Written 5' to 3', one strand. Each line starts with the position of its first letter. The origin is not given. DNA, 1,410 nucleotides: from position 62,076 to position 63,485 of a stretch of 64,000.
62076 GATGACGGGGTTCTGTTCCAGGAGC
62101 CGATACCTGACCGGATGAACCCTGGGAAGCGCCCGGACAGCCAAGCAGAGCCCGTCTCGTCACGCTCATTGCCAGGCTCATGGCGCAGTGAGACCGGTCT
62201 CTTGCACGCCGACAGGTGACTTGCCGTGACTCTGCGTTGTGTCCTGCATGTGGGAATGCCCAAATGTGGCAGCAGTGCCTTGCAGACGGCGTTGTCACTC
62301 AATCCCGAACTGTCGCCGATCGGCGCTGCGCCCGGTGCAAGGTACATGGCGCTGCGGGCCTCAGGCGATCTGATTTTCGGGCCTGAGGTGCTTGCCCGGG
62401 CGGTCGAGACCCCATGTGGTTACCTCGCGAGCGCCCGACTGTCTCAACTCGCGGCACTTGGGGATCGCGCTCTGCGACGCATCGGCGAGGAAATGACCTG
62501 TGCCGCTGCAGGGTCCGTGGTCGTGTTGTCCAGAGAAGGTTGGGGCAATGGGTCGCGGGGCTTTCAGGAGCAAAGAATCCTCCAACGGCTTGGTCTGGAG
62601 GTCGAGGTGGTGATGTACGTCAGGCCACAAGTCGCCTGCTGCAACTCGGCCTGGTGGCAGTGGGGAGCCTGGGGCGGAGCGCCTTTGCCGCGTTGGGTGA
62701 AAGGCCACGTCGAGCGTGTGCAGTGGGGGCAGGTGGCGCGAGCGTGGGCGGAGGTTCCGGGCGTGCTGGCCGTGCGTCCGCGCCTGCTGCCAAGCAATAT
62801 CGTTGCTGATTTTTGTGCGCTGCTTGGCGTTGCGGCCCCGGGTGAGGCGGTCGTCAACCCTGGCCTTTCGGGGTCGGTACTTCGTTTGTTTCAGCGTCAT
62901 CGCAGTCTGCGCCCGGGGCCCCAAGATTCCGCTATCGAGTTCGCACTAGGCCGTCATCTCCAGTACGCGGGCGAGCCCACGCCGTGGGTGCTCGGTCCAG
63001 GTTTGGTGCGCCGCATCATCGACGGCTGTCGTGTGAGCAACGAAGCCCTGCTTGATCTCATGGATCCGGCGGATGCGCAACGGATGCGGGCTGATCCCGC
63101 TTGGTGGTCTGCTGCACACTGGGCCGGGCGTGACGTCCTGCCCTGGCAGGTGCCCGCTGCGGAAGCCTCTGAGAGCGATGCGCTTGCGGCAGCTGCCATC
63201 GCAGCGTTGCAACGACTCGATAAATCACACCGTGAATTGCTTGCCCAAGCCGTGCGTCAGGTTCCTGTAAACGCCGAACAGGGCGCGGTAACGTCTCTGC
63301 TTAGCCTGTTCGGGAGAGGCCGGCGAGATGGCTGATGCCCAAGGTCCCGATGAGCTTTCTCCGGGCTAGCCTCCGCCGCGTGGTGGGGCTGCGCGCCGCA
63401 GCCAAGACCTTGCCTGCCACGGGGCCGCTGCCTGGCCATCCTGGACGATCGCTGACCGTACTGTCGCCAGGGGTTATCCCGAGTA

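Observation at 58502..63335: Four sulfotransferase-fold genes in a capsule locus, three of them divergent paralogs with an unusual H-[VI]-G-x-x-K-[TC]-G-[ST]-S loop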

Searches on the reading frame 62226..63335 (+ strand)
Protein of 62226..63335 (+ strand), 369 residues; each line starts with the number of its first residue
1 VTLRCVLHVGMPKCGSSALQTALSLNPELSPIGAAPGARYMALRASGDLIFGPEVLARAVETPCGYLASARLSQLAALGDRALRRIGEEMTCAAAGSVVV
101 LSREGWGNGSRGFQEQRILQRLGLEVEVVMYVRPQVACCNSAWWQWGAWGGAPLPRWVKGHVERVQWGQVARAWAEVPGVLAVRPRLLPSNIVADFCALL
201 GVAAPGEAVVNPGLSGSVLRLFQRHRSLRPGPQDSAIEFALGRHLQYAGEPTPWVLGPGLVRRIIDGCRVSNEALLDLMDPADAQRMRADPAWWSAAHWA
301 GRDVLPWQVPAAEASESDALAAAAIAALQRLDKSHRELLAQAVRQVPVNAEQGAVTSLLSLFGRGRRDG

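Call 3: search_protein_families(library=pfam, proteins=[window:62226-63335:+], max_evalue=1)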
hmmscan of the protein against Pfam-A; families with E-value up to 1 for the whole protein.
window:62226-63335:+ (369 aa): 1 family
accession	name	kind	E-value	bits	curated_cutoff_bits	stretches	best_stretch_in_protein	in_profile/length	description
PF03853.21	YjeF_N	-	0.18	12.2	24.9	1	92-146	22-74/169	YjeF-related protein N-terminus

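Call 4: search_protein_families(library=ncbifam, proteins=[window:62226-63335:+], max_evalue=1)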
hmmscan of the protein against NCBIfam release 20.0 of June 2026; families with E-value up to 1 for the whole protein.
window:62226-63335:+ (369 aa): 0 families

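Call 10: find_homologous_proteins(query=window:62226-63335:+, max_evalue=0.001)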
Query window:62226-63335:+ (369 aa): 118 proteins with E <= 0.001 among 8000 candidates.
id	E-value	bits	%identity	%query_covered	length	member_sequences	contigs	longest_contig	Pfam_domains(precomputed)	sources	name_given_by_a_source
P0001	4.1e-239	811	99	100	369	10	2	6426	-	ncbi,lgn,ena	-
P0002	5.4e-201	685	84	100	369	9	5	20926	-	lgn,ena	-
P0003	6.4e-119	415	57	99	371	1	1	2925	-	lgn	-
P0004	9.4e-117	408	55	92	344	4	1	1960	-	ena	-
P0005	8.7e-110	385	55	96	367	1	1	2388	-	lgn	-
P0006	1.9e-107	377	53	99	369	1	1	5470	-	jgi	-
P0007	5.8e-103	363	50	99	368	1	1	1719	-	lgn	-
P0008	1.5e-102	361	51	97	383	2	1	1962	-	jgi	jgi:hypothetical protein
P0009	1.9e-100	354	50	91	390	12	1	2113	-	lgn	-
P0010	4.3e-100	353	51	92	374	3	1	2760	-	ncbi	-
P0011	4.0e-99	350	50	91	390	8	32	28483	-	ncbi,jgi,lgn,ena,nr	ncbi:MAG TPA: hypothetical protein PKC08_03735 [Pseudomonadales bacterium]|nr:hypothetical protein [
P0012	2.1e-98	348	53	89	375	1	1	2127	-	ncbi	-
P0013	2.5e-98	347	51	91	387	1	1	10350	-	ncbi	-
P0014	4.5e-98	346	52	90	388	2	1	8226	-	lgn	-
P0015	1.3e-96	342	51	91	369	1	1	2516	-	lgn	-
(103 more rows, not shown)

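Call 12: search_solved_structures(query=A1, max_evalue=10, show_alignments=3)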
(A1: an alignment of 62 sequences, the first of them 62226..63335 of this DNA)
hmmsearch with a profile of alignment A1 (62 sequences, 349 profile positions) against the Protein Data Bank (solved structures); distinct sequences matched with E-value up to 10: 1.
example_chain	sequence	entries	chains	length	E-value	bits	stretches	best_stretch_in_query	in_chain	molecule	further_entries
3rnl_A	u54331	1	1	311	0.018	17.2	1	9-42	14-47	Sulfotransferase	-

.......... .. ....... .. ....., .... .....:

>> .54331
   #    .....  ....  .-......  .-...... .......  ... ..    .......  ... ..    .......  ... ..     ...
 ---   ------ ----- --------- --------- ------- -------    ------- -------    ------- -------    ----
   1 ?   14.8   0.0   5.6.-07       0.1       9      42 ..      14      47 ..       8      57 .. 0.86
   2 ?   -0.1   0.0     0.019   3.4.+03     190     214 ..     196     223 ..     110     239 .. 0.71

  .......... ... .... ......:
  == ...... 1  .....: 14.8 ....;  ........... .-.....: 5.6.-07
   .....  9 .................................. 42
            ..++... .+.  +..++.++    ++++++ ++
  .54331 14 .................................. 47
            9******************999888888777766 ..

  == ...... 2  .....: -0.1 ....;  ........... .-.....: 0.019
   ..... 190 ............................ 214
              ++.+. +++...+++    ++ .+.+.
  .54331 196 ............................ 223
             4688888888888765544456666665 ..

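Call 25: predict_structure(alignment_id=A1)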
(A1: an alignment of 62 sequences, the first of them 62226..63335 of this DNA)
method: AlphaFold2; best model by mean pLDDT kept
length: 369 residues; sequences in the alignment: 62
mean_pLDDT: 93.5   pTM: 0.88
mean pLDDT of the five models: 93.5, 93.3, 93.1, 93.1, 92.2
residues with pLDDT >= 90: 316; 70-90: 31; 50-70: 22; < 50: 0
segments of 3 or more residues with pLDDT < 50: none
pLDDT, mean of each block of 10 residues (from residue 1): 95 95 97 97 98 97 95 98 98 97 97 98 98 98 93 96 98 98 98 97 88 89 91 89 90 97 98 98 98 98 94 93 96 96 80 62 58
secondary structure, 60 per line:
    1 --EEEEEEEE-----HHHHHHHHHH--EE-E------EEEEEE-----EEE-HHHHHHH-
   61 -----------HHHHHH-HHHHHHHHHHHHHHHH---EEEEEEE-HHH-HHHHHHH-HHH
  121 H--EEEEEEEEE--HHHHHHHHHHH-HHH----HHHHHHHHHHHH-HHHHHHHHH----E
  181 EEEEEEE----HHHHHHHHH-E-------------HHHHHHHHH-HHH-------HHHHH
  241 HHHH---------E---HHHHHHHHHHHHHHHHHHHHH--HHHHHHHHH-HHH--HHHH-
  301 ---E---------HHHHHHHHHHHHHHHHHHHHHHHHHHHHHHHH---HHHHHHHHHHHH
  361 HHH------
elements in order: E3-10 H16-25 E38-43 E49-51 H53-59 H72-77 H79-94 E98-104 H110-116 H118-121 E124-132 H135-145 H154-165 H167-175 E180-187 H192-200 H216-224 H236-244 H258-278 H281-289 H296-299 H314-345 H349-363

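Call 27: fold_search(model_id=the predicted structure, library=pdb)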
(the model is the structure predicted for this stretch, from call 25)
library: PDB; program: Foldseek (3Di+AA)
matches with E <= 10: 961; with E <= 0.001: 2
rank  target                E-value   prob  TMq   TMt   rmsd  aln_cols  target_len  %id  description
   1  3rnl                  5.9e-04  1.00  0.32  0.45  12.4       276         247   16  Crystal Structure of Sulfotransferase from Alicyclobacillus acidocaldarius (released 2011-06-29)
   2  6b4y                  7.8e-04  0.99  0.29  0.39  10.0       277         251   10  Schistosoma mansoni (Blood Fluke) Sulfotransferase/Oxamniquine Complex, F39Y Mutant (released 2018-10-10)
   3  6b50                  1.0e-03  0.99  0.30  0.39   9.5       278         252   10  Schistosoma mansoni (Blood Fluke) Sulfotransferase/Oxamniquine Complex, T157S Mutant (released 2018-10-10)
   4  8w5z_A                1.5e-03  0.99  0.36  0.39  13.2       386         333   12  Crystal structure of tick tyrosylprotein sulfotransferase reveals the activation mechanism of tick anticoagulant prote (released 2024-04-10)
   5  8e5q                  1.8e-03  0.97  0.29  0.39   9.4       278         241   11  Schistosoma mansoni (Blood Fluke) Sulfotransferase/CIDD-0150303 Complex (released 2023-07-26)
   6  3ap1_A                2.0e-03  0.97  0.29  0.35  12.7       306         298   14  Crystal structure of human tyrosylprotein sulfotransferase-2 complexed with PAP and C4 peptide (released 2011-10-26)
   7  3ap3_A                2.2e-03  0.97  0.31  0.38  15.1       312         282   15  Crystal structure of human tyrosylprotein sulfotransferase-2 complexed with PAP (released 2011-10-26)
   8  9wwe                  3.0e-03  0.93  0.29  0.34  13.6       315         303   15  Crystal structure of human tyrosylprotein sulfotransferase 2 (TPST2) in cation-bound state (released 2025-12-31)
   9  2p5t_B                3.8e-03  0.89  0.23  0.32  12.0       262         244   10  Molecular and structural characterization of the PezAT chromosomal toxin-antitoxin system of the human pathogen Strept (released 2007-05-15)
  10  1gvn_B                4.8e-03  0.87  0.26  0.32  13.0       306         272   11  Crystal Structure of the Plasmid Maintenance System epsilon/zeta: Meachnism of toxin inactivation and toxin function (released 2003-01-29)
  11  2p5t_H                5.0e-03  0.84  0.23  0.32  12.2       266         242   10  Molecular and structural characterization of the PezAT chromosomal toxin-antitoxin system of the human pathogen Strept (released 2007-05-15)
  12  4gbm                  5.3e-03  0.98  0.30  0.38   8.9       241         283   12  Sulfotransferase Domain from the Curacin Biosynthetic Pathway (released 2012-10-17)
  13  3ap2_B                5.6e-03  0.96  0.32  0.39  11.3       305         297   12  Crystal structure of human tyrosylprotein sulfotransferase-2 complexed with PAP,C4 peptide, and phosphate ion (released 2011-10-26)
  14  2p5t_D                5.6e-03  0.92  0.23  0.32  10.9       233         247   10  Molecular and structural characterization of the PezAT chromosomal toxin-antitoxin system of the human pathogen Strept (released 2007-05-15)
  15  5hr5                  7.5e-03  0.72  0.26  0.23  21.5       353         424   11  Bovine Heart 6-Phosphofructo-2-Kinase/Fructose-2,6-Bisphosphatase (PFKFB2) (released 2016-11-16)
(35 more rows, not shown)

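Call 34: find_related_loci(query=A1, collection=genome_contigs, flank=10000)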
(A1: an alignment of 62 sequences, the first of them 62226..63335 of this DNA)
Query A1 (369 aa) in genome_contigs; peptide patterns used: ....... (x = any residue, [..] = any of these).
98 stretches matched a pattern; 66 encode a relative of the query (tblastn E <= 1e-3); 66 distinct loci.
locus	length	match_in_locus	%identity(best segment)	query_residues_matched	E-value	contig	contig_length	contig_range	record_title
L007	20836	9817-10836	44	1-340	3e-83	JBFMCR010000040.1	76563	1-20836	MAG: Pseudomonadota bacterium isolate MAG198 MAG198_40, whole genome shotgun sequence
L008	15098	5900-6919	41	4-341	4e-82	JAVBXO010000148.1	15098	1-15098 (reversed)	MAG: Azonexus sp. isolate GS9 2051, whole genome shotgun sequence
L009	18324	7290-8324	42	6-349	1e-80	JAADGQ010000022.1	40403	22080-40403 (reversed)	MAG: Gammaproteobacteria bacterium isolate M_MetaBat.125 contig-127_2402, whole genome shotgun sequence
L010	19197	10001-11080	42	1-362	2e-77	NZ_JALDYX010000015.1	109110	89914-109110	Marinobacterium sedimentorum strain OS208 NODE_15_length_109110_cov_110.546385, whole genome shotgun sequence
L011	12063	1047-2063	40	1-338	3e-76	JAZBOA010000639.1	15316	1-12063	MAG: Anderseniella sp. isolate bin.758 k117_9354872, whole genome shotgun sequence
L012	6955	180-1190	37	3-338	3e-74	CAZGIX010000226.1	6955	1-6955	MAG TPA_asm: uncultured Anaerolineaceae bacterium isolate binchicken_co259_18 genome assembly, contig: NODE_10029_length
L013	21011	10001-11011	38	1-336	7e-69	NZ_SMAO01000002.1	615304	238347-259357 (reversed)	Thiobaca trueperi strain DSM 13587 Ga0244666_102, whole genome shotgun sequence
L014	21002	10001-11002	41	3-336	2e-66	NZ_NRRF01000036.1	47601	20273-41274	Thiocystis violacea strain DSM 208 scaffold0036, whole genome shotgun sequence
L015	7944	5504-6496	37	3-338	5e-65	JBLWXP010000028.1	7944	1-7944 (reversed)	MAG: Balneola sp. isolate EA21-03 A21maxbin.012RE.5K@42, whole genome shotgun sequence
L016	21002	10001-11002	32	3-333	2e-64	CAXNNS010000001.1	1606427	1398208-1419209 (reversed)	MAG: Polynucleobacter sp. isolate ME-04may21-LR-64 genome assembly, contig: ME-04may21-LR-C5, whole genome shotgun seque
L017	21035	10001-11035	33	3-341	1e-63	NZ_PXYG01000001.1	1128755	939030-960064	Zobellella endophytica strain 59N8 ZB100000, whole genome shotgun sequence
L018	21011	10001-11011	36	1-338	5e-63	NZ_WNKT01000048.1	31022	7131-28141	Allochromatium palmeri strain DSM 15591 NODE_48_length_31022_cov_34.281, whole genome shotgun sequence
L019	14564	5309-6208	36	4-302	9e-62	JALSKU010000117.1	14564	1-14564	MAG: Campylobacterales bacterium isolate 355-202_metabat1_scaf2bin.009 355-202_scaffold_2932_c1, whole genome shotgun se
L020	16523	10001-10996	37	4-336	4e-61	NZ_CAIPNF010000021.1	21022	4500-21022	MAG: uncultured Thiocystis sp. isolate Loclat_bin-17750, whole genome shotgun sequence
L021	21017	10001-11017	37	3-338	1e-59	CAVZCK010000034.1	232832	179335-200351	MAG: uncultured Alphaproteobacteria bacterium isolate MFD00822.bin.2.84 genome assembly, contig: contig_97488, whole gen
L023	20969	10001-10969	36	6-332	2e-55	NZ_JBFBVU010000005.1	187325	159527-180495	Meridianimarinicoccus marinus strain DFM31 NODE_5_length_187325_cov_144.677497, whole genome shotgun sequence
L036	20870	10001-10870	40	1-300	3e-52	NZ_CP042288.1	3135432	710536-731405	Aquisalinus flavus strain D11M-2 chromosome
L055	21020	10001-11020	31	6-343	7e-39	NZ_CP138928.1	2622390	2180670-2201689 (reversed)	Synechococcus sp. WH 8017 chromosome, complete genome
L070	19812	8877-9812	21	4-302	3e-17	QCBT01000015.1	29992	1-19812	Prochlorococcus sp. AG-347-J06 Ga0171830_115, whole genome shotgun sequence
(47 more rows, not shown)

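Call 49: search_protein_representatives(alignment_id=A4)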
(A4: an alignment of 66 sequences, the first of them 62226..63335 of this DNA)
Query: 66 sequences, 343 profile positions. Proteins with E-value up to 0.001 (for the whole library): 44231; up to 1e-10: 29826; up to 1e-30: 8560. The best 150 are listed.
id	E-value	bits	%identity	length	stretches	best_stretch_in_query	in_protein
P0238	1.8e-148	511.1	-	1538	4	3-312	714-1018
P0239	1.7e-130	452.0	-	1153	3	1-322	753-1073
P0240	6.0e-128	443.6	-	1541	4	6-286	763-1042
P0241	3.1e-127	441.3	-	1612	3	5-319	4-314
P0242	9.5e-127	439.7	-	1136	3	4-334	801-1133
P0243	9.6e-122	423.2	-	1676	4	5-234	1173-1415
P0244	5.2e-111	388.0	-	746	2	3-332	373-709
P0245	5.8e-109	381.2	-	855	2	4-333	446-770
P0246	1.5e-107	376.6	-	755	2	4-341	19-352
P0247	2.6e-106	372.5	-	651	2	1-307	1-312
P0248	9.9e-106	370.6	-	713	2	3-341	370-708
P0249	2.2e-105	369.5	-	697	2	3-341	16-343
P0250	7.0e-104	364.5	-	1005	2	3-321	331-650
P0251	9.3e-101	354.2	-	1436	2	3-322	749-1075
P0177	5.3e-100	351.8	-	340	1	1-328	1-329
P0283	6.1e-79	282.5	-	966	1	3-339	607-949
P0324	4.3e-73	263.3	-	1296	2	3-326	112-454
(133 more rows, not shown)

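Call 50: search_protein_families(library=pfam, proteins=[P0238, P0239, P0241, P0243, P0251, P0283, P0324], max_evalue=0.01)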
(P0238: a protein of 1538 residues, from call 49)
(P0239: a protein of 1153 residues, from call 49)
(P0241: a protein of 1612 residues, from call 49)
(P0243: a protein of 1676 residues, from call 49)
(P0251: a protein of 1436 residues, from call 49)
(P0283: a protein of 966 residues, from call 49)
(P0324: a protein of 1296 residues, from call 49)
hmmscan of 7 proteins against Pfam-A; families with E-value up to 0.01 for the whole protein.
P0238 (1538 aa): 3 families
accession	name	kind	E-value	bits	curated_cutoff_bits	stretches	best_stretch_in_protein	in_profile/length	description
PF17784.7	Sulfotransfer_4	-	3.8e-08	33.9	22.8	1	718-846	2-109/215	Sulfotransferase domain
PF00685.33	Sulfotransfer_1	-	0.0066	16.3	22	0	8-34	4-30/255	Sulfotransferase domain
PF13469.12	Sulfotransfer_3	-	0.0079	16.9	27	0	721-740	5-24/216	Sulfotransferase family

P0239 (1153 aa): 2 families
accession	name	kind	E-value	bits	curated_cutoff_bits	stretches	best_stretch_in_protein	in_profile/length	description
PF11523.13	DUF3223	-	1.1e-05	26.3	21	0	671-719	5-53/75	Protein of unknown function (DUF3223)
PF00685.33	Sulfotransfer_1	-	1.3e-05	25.1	22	0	10-156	7-84/255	Sulfotransferase domain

P0241 (1612 aa): 2 families
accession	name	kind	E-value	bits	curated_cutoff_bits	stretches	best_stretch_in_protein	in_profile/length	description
PF00685.33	Sulfotransfer_1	-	1.8e-10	41.1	22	2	556-728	7-162/255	Sulfotransferase domain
PF17784.7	Sulfotransfer_4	-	0.00084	19.7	22.8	0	1189-1245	91-147/215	Sulfotransferase domain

P0243 (1676 aa): 3 families
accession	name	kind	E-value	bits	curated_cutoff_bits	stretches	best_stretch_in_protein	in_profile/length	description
PF17784.7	Sulfotransfer_4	-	2.7e-14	54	22.8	1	804-976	2-132/215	Sulfotransferase domain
PF00685.33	Sulfotransfer_1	-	1.8e-06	28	22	1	141-240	84-194/255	Sulfotransferase domain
PF05547.17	Peptidase_M6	-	0.0072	16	22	0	878-1000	25-142/294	Immune inhibitor A peptidase M6, catalytic domain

P0251 (1436 aa): 5 families
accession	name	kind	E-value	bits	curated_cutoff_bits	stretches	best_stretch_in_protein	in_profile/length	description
PF00534.26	Glycos_transf_1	-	3.3e-24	85.8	26.4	1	548-699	2-159/172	Glycosyl transferases group 1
PF13692.12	Glyco_trans_1_4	-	2e-21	77.2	27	1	562-684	2-128/142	Glycosyl transferases group 1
PF13439.12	Glyco_transf_4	-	8.3e-07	29.6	28.5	1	368-539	1-169/170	Glycosyltransferase Family 4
PF20706.3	GT4-conflict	-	2.8e-05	23.7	26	1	618-672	268-322/385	Family 4 Glycosyltransferase in conflict systems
PF00535.33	Glycos_transf_2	-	0.0018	18.7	23.3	1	20-144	1-120/168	Glycosyl transferase family 2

P0283 (966 aa): 3 families
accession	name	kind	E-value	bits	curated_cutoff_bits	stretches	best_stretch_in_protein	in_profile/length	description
PF00535.33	Glycos_transf_2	-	6.8e-33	114.4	23.3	1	307-423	1-117/168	Glycosyl transferase family 2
PF13641.12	Glyco_tranf_2_3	-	4.1e-12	47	27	1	306-434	3-131/230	Glycosyltransferase like family 2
PF10111.15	Glyco_tranf_2_2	-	5.1e-05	23.3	27.3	1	332-407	28-104/276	Glycosyltransferase like family 2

P0324 (1296 aa): 5 families
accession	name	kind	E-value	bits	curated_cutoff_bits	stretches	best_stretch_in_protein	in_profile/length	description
PF08242.18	Methyltransf_12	-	8.2e-10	39.7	30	1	1099-1202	1-98/98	Methyltransferase domain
PF08241.18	Methyltransf_11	-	9.1e-08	33.1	21.2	1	1099-1203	1-94/95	Methyltransferase domain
PF13649.12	Methyltransf_25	-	1.5e-07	32.4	27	1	1149-1200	45-97/97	Methyltransferase domain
PF13489.12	Methyltransf_23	-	6.2e-06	26.5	27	1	1090-1207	18-119/164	Methyltransferase domain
PF13847.12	Methyltransf_31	-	0.0019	18.3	27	0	1158-1204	62-109/145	Methyltransferase domain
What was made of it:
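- On PAPS-dependent sulfotransferase superfamily (Pfam Sulfotransfer_1/_3/_4): Multi-domain relatives pass the thresholds (call 50).
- Multi-copy relatives pass the Pfam gathering thresholds for Sulfotransfer_1/_4 (41.1, 54.0 and 33.9 bits, call 50). Relatives are fused to GT2, GT4 and methyltransferase domains (call 50). Relatives are fused to GT2 and GT4 domains (call 50).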
